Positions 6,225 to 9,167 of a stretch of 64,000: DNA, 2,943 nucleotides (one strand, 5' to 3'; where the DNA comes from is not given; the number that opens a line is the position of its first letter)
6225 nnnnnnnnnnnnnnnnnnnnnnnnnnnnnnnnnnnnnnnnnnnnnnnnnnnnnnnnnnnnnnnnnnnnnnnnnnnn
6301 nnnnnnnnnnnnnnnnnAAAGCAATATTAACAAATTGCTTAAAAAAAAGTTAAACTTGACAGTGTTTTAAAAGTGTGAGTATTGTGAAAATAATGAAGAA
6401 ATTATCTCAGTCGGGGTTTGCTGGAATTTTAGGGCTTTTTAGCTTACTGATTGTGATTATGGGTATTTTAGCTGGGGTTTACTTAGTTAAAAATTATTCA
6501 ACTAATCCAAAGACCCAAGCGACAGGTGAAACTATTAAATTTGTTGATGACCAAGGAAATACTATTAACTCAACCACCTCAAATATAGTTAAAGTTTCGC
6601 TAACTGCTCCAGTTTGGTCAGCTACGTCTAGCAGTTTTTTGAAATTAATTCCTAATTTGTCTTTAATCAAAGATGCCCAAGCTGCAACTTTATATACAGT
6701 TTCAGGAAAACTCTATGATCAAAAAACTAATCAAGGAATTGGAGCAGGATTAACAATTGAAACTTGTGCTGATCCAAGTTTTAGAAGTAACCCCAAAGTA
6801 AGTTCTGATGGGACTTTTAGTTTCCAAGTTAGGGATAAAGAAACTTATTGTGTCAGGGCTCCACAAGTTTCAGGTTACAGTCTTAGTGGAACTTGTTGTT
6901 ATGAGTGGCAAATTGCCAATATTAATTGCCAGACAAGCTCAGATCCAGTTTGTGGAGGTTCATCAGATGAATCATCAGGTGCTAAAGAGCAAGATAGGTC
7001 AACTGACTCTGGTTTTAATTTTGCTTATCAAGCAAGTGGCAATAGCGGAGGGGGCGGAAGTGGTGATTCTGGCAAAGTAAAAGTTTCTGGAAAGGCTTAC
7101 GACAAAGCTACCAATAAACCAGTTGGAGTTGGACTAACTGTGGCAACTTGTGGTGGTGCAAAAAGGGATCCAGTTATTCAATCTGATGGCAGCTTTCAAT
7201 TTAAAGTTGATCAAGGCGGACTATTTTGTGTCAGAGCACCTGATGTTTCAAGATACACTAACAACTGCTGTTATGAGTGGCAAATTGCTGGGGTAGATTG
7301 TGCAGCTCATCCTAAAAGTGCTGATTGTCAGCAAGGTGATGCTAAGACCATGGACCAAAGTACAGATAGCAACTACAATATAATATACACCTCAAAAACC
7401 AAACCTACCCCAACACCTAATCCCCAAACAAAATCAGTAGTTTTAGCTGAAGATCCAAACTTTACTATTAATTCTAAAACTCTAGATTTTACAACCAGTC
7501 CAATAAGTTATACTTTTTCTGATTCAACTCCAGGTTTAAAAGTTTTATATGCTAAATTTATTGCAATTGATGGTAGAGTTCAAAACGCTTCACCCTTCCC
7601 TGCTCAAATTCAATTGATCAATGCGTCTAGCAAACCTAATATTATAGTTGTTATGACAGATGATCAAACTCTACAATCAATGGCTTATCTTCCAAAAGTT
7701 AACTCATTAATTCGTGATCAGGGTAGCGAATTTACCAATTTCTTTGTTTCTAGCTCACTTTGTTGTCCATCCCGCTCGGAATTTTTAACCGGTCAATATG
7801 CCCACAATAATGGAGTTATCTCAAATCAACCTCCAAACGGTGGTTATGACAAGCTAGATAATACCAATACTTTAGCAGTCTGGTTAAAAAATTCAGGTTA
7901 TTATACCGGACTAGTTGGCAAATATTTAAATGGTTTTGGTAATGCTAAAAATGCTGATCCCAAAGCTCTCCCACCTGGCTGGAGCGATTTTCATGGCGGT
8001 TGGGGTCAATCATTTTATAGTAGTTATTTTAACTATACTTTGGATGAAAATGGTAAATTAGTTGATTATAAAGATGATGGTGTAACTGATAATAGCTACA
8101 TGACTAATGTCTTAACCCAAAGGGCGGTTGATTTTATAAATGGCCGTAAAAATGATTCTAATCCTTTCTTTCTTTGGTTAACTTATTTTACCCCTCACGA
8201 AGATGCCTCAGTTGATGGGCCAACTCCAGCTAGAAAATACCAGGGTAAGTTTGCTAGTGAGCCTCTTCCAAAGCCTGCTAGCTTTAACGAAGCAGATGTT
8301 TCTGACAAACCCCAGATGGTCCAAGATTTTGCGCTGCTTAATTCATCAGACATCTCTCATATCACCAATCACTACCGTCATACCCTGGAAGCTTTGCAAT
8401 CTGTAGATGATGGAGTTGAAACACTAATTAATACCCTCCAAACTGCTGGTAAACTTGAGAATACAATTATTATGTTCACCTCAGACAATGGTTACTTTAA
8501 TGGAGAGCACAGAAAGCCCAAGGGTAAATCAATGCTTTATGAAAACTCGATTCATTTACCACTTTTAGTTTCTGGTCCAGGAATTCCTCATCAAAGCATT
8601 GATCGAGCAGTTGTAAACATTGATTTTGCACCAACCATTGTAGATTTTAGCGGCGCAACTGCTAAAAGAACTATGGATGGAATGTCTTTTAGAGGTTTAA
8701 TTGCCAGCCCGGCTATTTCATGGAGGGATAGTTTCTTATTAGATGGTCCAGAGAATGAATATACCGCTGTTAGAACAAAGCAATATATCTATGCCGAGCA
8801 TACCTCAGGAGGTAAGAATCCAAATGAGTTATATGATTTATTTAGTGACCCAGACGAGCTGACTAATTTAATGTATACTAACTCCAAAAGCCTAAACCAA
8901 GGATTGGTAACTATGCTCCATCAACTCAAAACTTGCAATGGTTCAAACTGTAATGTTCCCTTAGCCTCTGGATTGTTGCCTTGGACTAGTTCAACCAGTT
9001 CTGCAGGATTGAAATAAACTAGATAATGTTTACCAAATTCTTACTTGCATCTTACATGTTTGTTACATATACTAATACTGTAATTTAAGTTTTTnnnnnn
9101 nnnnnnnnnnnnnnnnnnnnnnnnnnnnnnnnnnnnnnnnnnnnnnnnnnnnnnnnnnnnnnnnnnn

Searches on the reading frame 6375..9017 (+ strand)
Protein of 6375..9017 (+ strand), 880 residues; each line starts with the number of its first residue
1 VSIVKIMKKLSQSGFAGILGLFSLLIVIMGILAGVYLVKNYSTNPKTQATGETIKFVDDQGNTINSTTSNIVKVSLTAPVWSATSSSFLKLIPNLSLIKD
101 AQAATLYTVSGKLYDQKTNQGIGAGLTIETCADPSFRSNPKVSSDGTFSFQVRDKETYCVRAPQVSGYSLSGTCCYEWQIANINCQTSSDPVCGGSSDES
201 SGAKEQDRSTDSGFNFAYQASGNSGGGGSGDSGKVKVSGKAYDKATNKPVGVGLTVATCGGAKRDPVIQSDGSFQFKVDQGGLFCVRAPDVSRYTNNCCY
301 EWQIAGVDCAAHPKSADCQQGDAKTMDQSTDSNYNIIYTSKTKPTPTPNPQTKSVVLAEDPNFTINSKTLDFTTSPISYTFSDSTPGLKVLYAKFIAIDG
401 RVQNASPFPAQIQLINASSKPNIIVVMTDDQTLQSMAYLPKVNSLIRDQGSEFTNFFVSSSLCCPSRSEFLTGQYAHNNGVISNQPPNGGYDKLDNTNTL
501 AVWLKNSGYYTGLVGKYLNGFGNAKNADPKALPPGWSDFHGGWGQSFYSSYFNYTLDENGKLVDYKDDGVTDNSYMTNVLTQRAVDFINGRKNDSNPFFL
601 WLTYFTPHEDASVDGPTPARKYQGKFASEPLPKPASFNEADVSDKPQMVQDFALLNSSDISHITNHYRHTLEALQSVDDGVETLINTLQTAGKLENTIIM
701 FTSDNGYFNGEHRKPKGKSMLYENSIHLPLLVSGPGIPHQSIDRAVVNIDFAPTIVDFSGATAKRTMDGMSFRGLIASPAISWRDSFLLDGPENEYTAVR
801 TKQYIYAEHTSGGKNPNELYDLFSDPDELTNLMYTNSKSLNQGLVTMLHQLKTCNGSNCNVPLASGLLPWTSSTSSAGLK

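Call 3: search_protein_families(library=pfam, proteins=[window:6375-9017:+], max_evalue=10)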
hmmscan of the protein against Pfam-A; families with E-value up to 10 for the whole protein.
window:6375-9017:+ (880 aa): 8 families
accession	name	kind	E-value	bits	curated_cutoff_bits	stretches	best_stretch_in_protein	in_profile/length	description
PF00884.28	Sulfatase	-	2.2e-48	165.5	25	1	421-760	1-300/301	Sulfatase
PF16347.10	SGSH_C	-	1.7e-16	61.2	29.3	1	717-850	7-150/154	N-sulphoglucosamine sulphohydrolase, C-terminal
PF01663.27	Phosphodiest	-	0.00022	21.4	23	1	442-707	23-221/342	Type I phosphodiesterase / nucleotide pyrophosphatase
PF02995.22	DUF229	-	0.017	14.3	25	1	664-714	300-350/496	Protein of unknown function (DUF229)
PF07394.17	DUF1501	-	0.045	13.3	27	1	661-704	256-298/390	Protein of unknown function (DUF1501)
PF15054.11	DUF4535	-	0.1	12.7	28.3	1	23-42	1-20/45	Domain of unknown function (DUF4535)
PF13520.12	AA_permease_2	-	0.12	11.8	27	1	16-84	144-202/427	Amino acid permease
PF10113.14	Fibrillarin_2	-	0.3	10.1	25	1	656-709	203-254/501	FeGP cofactor biosynthesis protein, fibrillarin family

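Call 8: search_protein_families(library=ncbifam, proteins=[window:6375-9017:+], max_evalue=1)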
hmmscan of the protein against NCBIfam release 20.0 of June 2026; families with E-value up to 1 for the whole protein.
window:6375-9017:+ (880 aa): 7 families
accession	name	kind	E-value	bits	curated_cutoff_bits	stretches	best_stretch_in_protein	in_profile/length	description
NF010322.0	PRK13759.1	equivalog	5.6e-42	143.9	481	1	418-837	4-441/486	arylsulfatase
TIGR03417.1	chol_sulfatase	equivalog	2.3e-31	109.3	433.45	1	420-837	2-424/500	choline-sulfatase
NF045661.1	HdlasePehA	equivalog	9.9e-25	87.1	900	2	577-786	183-403/506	phosphoric/sulfuric ester hydrolase PehA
NF052527.1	Mn_arylsulf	exception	1.1e-21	77.3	850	1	439-837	28-436/479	manganese-dependent arylsulfatase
NF038282.1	LapC_YejM_PbgA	exception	4.8e-09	35.1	825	1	661-756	405-497/584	LPS biosynthesis-modulating metalloenzyme YejM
NF053595.1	LptchSynLtaSGpos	equivalog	0.0062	15.1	970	1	674-765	434-532/626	lipoteichoic acid synthase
NF040578.1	S1_dom_Ygs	exception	0.01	15.9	175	1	659-722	36-95/122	S1 domain-containing post-transcriptional regulator Ygs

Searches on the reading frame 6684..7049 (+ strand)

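Call 3: search_protein_families(library=pfam, proteins=[window:6684-7049:+], max_evalue=10)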
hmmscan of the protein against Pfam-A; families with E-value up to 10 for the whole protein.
seq(122 aa): 1 family
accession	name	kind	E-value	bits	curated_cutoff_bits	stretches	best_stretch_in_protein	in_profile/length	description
PF00414.22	MAP1B_neuraxin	-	0.73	9.8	20.6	1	58-66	3-11/17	Neuraxin and MAP1B repeat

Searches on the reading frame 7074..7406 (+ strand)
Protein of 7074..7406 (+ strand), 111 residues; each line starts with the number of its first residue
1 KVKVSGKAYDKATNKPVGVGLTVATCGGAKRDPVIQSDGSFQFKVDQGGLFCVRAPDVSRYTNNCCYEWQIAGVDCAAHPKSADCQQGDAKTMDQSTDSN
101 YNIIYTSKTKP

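Call 3: search_protein_families(library=pfam, proteins=[window:7074-7406:+], max_evalue=10)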
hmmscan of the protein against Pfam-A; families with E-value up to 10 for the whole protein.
seq(111 aa): 1 family
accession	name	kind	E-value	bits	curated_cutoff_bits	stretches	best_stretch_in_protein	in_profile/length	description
PF07789.17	DUF1627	-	0.11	12.7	28.1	1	58-99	36-77/155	Protein of unknown function (DUF1627)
